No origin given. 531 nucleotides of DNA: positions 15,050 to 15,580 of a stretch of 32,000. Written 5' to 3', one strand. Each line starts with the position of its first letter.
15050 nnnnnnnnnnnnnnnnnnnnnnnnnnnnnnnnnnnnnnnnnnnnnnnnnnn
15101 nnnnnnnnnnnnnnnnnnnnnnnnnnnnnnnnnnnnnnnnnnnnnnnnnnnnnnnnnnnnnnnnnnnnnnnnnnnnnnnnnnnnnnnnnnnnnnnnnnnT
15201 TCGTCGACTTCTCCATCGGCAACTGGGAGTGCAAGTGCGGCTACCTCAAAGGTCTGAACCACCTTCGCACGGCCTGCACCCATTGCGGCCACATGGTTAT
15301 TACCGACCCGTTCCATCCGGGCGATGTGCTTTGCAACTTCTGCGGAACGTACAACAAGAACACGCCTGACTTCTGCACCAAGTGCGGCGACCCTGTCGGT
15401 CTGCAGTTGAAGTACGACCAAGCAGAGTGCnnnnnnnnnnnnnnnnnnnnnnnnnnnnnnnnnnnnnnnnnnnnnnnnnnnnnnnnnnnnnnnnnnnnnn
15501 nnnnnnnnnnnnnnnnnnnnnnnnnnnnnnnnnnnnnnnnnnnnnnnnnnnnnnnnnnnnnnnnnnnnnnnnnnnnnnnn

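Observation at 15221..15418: Cys8 double zinc-ribbon insertion in the N-terminal lobe of RNA polymerase beta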

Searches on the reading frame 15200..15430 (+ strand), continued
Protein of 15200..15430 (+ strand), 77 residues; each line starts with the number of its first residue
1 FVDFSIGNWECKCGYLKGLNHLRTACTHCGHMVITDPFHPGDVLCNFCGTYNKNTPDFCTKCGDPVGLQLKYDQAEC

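Call 66: search_protein_families(library=pfam, alignment_id=A4, max_evalue=0.01)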
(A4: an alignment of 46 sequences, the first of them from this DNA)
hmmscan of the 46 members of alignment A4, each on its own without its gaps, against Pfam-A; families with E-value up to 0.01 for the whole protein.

A. member 1, seq(66 aa): 4 families
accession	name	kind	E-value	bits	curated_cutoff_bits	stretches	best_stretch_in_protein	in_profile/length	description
PF12773.13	DZR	-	0.0001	22.9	27.3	1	41-62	1-22/45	Double zinc ribbon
PF14803.11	Zn_ribbon_Nudix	-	0.00092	19.5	25.6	0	14-27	17-30/34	Nudix N-terminal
PF13240.11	Zn_Ribbon_1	-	0.0012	19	25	0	41-62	2-23/23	zinc-ribbon domain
PF24463.1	DUF7577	-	0.0045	17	28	1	39-59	3-23/27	Domain of unknown function (DUF7577)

B. families by the number of members that match (of 46 scanned): 45 families (the first 25 are shown)
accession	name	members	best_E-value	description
PF12773.13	DZR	43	8.7e-08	Double zinc ribbon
PF13240.11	Zn_Ribbon_1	25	9.1e-07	zinc-ribbon domain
PF13248.11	Zn_ribbon_3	22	3.1e-05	zinc-ribbon domain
PF24463.1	DUF7577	21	3.7e-09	Domain of unknown function (DUF7577)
PF14803.11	Zn_ribbon_Nudix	20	8.3e-05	Nudix N-terminal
PF18912.6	DZR_2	17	0.00034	Double zinc ribbon domain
PF08271.17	Zn_Ribbon_TF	11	6.3e-05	TFIIB zinc-binding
PF23455.1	DUF7129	11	0.00027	Domain of unknown function (DUF7129)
PF00641.23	Zn_ribbon_RanBP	8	0.0003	Zn-finger in Ran binding protein and others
PF07191.17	Zn_ribbon_6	7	0.00032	Double zinc ribbon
PF06677.18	Auto_anti-p27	6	1.1e-05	Sjogren's syndrome/scleroderma autoantigen 1 (Autoantigen p27)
PF18439.7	zf_UBZ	5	0.001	Ubiquitin-Binding Zinc Finger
PF24461.1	DUF7576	5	0.0024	Family of unknown function (DUF7576)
PF01258.23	zf-dskA_traR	4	0.00013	Prokaryotic dksA/traR C4-type zinc finger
PF17032.10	Zn_ribbon_15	4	0.00063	zinc-ribbon family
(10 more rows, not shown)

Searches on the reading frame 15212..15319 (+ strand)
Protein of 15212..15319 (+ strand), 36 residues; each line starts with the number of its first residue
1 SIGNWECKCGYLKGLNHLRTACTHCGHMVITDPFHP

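Call 69: search_solved_structures(query=A5, max_evalue=10, show_alignments=5)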
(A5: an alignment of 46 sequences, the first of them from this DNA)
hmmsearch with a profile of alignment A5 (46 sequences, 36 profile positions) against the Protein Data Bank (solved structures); distinct sequences matched with E-value up to 10: 83 (the best 60 are shown).
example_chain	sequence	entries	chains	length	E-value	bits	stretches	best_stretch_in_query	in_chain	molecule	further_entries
8syi_D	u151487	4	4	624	0.0012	21.8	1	4-29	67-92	DNA-directed RNA polymerase subunit gamma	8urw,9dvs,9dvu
8h3v_E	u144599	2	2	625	0.0012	21.8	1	4-29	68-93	DNA-directed RNA polymerase subunit gamma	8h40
8gzg_D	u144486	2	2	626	0.0084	19.1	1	4-29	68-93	DNA-directed RNA polymerase subunit gamma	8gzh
8x6f_D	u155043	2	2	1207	0.01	18.9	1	4-31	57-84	DNA-directed RNA polymerase subunit beta'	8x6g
8i23_D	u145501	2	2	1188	0.011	18.8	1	4-29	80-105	DNA-directed RNA polymerase subunit beta'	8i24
6wvj_D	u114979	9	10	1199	0.02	18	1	4-29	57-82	DNA-directed RNA polymerase subunit beta'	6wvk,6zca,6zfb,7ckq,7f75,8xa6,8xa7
7zok_A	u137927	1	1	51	0.025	17.6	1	19-34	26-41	Adventurous gliding motility protein X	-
7l7b_D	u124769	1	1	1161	0.048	16.7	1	4-31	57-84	DNA-directed RNA polymerase subunit beta'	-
2cot_A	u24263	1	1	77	0.13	15.4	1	16-30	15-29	Zinc finger protein 435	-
6j9e_D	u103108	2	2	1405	0.16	15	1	6-30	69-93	DNA-directed RNA polymerase subunit beta'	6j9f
6sw9_W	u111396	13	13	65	0.18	14.9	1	19-31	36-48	30S ribosomal protein S27e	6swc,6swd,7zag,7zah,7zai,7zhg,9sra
6wmr_D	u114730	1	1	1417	0.19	14.8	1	6-30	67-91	DNA-directed RNA polymerase subunit beta'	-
6wmp_D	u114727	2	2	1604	0.22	14.6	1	6-30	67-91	DNA-directed RNA polymerase subunit beta'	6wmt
2cor_A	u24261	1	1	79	0.34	14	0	21-33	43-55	PINCH protein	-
5uh5_D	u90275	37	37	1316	0.34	14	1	4-29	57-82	DNA-directed RNA polymerase subunit beta'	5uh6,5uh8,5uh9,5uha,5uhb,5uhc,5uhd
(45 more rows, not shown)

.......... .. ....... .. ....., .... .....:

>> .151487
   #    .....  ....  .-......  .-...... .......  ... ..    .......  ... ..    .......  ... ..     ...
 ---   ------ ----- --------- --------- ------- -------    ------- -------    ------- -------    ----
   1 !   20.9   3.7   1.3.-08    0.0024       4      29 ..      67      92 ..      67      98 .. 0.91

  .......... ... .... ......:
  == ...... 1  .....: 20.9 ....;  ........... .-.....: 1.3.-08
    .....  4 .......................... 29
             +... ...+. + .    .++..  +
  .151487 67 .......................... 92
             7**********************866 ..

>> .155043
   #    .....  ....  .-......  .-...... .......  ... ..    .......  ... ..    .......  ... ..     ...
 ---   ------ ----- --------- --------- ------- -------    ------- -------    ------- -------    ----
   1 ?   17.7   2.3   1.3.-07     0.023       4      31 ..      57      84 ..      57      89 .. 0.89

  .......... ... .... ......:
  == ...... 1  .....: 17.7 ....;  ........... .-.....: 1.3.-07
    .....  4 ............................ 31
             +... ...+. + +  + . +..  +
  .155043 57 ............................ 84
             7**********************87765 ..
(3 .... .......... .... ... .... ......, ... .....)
